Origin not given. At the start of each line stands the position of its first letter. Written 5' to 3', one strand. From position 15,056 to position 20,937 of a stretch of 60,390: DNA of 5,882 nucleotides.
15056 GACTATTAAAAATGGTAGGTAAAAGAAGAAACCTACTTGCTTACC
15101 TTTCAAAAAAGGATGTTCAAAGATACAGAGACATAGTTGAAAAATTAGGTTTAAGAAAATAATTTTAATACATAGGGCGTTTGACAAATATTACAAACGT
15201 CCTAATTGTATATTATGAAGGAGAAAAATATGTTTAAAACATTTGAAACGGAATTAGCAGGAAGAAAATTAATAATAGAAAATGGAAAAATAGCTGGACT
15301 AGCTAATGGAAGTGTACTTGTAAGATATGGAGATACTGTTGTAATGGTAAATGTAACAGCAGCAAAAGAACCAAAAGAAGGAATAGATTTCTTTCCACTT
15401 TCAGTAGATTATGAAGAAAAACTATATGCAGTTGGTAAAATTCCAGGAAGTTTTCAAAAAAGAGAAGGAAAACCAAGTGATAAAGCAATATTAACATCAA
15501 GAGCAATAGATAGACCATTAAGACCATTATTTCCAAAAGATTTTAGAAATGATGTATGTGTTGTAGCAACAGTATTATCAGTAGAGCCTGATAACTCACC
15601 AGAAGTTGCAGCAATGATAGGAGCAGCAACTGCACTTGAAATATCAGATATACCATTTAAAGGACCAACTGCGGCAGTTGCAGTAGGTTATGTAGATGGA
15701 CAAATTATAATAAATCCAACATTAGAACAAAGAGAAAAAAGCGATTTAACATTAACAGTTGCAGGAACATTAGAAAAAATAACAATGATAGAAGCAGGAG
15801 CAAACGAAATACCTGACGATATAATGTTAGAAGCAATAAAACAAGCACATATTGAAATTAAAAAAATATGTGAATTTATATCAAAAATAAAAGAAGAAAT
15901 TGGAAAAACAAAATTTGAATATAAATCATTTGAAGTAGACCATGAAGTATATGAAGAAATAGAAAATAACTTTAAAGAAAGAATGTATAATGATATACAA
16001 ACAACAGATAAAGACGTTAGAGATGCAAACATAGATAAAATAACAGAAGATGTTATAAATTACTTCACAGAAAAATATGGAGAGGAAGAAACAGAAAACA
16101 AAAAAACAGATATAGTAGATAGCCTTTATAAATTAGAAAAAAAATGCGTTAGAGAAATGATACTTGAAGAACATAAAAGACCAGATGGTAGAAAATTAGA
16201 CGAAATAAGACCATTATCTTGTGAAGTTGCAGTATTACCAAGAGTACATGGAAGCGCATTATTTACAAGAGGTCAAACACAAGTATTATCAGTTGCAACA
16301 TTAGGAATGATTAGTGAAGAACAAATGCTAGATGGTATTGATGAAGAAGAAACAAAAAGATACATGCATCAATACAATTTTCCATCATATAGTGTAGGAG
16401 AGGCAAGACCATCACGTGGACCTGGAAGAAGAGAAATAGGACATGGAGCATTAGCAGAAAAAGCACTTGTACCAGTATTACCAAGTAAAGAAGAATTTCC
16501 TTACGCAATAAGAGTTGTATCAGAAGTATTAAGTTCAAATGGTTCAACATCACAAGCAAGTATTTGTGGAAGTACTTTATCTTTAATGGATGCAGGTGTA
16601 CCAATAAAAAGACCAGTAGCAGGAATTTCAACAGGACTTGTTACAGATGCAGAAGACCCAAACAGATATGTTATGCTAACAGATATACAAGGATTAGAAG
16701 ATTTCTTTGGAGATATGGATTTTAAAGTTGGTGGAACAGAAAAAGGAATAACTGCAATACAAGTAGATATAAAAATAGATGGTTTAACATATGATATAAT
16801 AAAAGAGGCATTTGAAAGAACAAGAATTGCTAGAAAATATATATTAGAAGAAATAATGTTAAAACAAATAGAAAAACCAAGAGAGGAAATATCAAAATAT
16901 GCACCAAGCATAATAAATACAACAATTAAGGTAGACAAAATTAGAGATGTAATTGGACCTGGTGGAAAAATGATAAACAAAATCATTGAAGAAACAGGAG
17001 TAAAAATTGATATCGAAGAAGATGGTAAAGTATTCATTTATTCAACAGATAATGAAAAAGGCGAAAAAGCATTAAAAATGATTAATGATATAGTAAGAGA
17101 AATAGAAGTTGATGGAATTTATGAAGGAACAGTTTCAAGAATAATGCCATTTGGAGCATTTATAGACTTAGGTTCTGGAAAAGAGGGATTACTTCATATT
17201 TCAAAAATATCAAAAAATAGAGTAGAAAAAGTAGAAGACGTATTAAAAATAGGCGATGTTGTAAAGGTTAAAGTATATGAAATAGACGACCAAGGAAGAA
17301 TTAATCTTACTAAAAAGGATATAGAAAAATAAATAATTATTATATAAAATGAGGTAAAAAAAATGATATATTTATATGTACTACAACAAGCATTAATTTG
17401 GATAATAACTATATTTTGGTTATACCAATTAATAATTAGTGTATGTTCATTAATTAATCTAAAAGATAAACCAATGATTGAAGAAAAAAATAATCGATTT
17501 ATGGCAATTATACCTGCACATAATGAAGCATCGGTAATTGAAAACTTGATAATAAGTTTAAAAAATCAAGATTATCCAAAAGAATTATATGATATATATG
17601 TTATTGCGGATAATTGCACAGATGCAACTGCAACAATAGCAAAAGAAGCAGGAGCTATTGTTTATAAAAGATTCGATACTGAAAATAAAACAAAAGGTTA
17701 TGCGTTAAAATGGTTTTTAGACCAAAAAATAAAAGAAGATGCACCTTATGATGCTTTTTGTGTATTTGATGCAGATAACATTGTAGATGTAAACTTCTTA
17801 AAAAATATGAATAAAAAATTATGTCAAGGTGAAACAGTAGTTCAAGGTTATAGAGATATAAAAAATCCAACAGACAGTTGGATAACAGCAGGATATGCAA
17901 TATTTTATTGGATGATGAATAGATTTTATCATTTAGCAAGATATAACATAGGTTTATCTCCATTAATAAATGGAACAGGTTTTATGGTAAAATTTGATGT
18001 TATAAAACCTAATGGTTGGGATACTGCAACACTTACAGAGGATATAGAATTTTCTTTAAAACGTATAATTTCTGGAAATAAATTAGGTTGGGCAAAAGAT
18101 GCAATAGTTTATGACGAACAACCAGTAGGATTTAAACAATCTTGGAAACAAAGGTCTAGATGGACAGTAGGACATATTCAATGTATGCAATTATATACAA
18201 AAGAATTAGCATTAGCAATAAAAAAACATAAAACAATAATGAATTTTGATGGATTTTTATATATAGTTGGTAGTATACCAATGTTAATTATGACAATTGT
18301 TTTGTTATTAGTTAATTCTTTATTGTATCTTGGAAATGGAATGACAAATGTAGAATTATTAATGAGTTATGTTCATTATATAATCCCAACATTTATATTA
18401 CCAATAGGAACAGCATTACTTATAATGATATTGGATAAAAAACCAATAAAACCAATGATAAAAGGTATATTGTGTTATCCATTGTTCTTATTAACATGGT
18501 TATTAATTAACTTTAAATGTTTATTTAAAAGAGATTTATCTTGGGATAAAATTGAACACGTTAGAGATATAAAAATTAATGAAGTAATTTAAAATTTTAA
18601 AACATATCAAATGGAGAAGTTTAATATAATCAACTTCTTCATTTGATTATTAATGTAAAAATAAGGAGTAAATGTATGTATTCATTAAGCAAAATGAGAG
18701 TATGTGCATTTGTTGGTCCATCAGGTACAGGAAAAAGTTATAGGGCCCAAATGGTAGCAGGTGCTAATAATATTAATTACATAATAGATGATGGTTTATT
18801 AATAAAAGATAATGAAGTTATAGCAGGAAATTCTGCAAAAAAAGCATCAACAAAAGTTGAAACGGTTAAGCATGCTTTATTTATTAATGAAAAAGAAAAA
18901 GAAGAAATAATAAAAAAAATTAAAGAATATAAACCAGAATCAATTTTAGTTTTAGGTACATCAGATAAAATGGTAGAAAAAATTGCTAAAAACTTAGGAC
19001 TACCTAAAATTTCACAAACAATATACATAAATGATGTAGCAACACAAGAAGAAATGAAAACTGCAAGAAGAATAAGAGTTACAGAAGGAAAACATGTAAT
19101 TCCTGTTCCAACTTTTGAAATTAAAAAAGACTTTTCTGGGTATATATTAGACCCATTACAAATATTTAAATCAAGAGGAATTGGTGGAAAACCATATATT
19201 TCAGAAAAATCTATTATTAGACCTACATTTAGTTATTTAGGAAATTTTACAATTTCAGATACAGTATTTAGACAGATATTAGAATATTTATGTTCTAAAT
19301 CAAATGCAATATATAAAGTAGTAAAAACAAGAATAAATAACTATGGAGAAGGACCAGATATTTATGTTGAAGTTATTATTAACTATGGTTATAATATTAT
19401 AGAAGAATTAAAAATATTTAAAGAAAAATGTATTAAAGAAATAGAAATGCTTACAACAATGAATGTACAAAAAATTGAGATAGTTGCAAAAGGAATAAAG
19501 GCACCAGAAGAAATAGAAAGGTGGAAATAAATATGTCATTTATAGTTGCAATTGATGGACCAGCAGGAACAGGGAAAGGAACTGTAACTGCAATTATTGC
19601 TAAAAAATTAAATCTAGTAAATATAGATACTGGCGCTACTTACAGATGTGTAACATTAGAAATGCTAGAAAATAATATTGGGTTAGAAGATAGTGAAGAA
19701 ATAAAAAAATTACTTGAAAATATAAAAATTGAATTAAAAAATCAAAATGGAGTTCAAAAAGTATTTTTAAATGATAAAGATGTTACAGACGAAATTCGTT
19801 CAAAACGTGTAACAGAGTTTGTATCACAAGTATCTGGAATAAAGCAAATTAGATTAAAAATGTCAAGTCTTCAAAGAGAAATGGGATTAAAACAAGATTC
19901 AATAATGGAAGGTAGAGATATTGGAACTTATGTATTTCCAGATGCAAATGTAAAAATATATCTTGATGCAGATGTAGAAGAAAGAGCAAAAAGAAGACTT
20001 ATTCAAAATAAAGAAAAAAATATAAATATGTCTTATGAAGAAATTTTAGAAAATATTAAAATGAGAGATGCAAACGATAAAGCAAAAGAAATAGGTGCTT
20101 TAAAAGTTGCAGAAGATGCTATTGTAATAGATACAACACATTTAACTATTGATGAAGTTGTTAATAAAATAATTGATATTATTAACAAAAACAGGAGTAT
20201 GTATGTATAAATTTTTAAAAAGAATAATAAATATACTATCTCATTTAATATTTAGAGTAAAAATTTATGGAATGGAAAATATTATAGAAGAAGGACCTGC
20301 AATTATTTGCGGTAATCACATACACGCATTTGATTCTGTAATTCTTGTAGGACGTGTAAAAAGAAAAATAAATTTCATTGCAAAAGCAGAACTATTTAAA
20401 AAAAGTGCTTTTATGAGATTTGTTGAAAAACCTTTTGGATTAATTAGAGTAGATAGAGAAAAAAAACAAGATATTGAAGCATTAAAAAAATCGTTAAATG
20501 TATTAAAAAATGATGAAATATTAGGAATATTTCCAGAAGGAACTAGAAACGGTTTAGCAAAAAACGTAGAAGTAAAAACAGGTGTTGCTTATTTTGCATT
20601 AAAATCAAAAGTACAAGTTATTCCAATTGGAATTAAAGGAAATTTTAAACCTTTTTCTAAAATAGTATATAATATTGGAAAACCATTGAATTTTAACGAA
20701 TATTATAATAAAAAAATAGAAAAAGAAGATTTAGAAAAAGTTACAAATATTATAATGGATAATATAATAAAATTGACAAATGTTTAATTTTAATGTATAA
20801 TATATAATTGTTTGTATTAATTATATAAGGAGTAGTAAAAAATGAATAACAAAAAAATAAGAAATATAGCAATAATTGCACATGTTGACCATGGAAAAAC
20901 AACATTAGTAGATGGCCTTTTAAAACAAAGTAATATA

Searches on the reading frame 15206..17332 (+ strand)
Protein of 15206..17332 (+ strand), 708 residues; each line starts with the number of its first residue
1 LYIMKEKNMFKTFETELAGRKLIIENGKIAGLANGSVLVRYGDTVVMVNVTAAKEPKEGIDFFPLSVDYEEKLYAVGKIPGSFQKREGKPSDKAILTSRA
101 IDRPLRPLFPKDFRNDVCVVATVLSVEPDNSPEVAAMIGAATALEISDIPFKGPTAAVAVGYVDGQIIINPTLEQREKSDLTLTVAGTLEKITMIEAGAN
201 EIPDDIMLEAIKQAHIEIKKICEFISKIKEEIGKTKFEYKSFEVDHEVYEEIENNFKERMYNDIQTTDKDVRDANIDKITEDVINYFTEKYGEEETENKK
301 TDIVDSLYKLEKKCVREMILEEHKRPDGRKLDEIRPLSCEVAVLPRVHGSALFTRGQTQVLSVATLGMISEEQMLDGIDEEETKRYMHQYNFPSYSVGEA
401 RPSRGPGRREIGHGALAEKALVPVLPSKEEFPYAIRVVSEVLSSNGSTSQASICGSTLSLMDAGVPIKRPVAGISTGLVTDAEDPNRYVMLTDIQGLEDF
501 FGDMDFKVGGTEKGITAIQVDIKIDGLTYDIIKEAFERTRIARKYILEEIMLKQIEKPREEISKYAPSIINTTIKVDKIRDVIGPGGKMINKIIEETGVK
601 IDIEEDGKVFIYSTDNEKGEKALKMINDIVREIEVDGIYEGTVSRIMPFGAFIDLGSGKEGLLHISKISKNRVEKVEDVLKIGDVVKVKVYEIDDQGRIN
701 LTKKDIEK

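Call 19: search_protein_families(library=pfam, proteins=[window:15206-17332:+], max_evalue=0.00001)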
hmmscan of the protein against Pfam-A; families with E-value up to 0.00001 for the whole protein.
window:15206-17332:+ (708 aa): 5 families
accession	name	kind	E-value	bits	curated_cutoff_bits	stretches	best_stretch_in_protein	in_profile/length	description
PF01138.27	RNase_PH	-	3.5e-59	199.3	25.5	2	19-150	2-130/130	3' exoribonuclease family, domain 1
PF03725.20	RNase_PH_C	-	8e-21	74.2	20.8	1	153-215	1-65/67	3' exoribonuclease family, domain 2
PF00575.29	S1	-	2.4e-19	69.9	22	1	633-704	2-74/74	S1 RNA binding domain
PF03726.19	PNPase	-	4.8e-15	56.2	24.6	1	247-330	1-81/81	Polyribonucleotide nucleotidyltransferase, RNA binding domain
PF00013.35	KH_1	-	2.4e-10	40.5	21.5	1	573-628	5-66/66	KH domain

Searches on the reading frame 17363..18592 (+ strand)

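Call 19: search_protein_families(library=pfam, proteins=[window:17363-18592:+], max_evalue=0.00001)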
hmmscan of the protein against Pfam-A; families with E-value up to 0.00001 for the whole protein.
window:17363-18592:+ (409 aa): 3 families
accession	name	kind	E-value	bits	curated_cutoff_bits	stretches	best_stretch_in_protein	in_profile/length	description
PF13632.12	Glyco_trans_2_3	-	1e-21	78.1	27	1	134-326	4-189/198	Glycosyl transferase family group 2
PF13641.12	Glyco_tranf_2_3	-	8.6e-19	68.9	27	1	46-269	3-229/230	Glycosyltransferase like family 2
PF00535.33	Glycos_transf_2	-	5.2e-16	59.5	23.3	1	48-214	2-164/168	Glycosyl transferase family 2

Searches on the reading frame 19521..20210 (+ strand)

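Call 19: search_protein_families(library=pfam, proteins=[window:19521-20210:+], max_evalue=0.00001)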
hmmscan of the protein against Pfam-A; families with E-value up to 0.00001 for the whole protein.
window:19521-20210:+ (229 aa): 3 families
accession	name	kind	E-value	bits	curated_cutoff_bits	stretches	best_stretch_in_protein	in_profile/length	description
PF02224.24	Cytidylate_kin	-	1.9e-73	247.1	26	1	9-222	1-210/211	Cytidylate kinase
PF13207.12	AAA_17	-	1.8e-06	28.7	27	0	13-83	2-75/136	AAA domain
PF13189.12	Cytidylate_kin2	-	2.4e-06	28.3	28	1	8-186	1-150/176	Cytidylate kinase-like family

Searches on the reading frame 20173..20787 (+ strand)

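Call 19: search_protein_families(library=pfam, proteins=[window:20173-20787:+], max_evalue=0.00001)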
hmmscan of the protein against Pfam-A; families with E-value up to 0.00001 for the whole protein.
window:20173-20787:+ (204 aa): 1 family
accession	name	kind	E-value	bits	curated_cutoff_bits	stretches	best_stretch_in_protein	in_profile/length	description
PF01553.26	Acyltransferase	-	7.1e-24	84.5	23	1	28-155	1-132/132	Acyltransferase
